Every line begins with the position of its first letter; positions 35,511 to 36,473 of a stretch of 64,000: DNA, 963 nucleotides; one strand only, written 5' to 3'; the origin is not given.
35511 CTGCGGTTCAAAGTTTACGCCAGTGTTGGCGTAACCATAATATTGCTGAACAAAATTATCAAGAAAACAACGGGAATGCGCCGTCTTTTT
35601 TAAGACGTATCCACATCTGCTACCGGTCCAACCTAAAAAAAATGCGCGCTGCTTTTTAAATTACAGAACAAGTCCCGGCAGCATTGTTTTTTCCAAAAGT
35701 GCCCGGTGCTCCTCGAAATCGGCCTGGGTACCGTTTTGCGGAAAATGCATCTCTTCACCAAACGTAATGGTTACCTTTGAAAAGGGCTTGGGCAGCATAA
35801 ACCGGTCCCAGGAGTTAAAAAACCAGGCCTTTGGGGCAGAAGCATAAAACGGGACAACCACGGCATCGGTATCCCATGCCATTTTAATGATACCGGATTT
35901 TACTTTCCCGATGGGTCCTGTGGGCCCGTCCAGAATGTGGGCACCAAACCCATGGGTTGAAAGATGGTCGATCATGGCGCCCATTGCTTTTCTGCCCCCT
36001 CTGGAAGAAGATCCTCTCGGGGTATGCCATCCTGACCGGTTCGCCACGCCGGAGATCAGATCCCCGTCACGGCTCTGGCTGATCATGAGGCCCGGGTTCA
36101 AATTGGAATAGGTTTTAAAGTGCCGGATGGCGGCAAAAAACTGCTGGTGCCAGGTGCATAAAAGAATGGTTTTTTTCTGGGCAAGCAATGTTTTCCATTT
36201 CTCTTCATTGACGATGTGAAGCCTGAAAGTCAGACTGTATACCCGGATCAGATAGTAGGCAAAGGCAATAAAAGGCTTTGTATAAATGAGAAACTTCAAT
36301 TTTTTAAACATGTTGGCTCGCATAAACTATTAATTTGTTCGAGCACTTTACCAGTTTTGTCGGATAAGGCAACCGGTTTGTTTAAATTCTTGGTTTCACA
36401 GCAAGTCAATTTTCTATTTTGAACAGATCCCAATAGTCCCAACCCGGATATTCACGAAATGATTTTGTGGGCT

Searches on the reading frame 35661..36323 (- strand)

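Call 46: search_protein_families(library=pfam, proteins=[window:35661-36323:-], max_evalue=0.000001)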
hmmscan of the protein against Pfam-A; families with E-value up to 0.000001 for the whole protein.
window:35661-36323:- (220 aa): 1 family
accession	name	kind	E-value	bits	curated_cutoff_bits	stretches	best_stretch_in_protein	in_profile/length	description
PF04028.18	DUF374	-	1.1e-17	63.8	26.8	1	78-137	9-68/69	Domain of unknown function (DUF374)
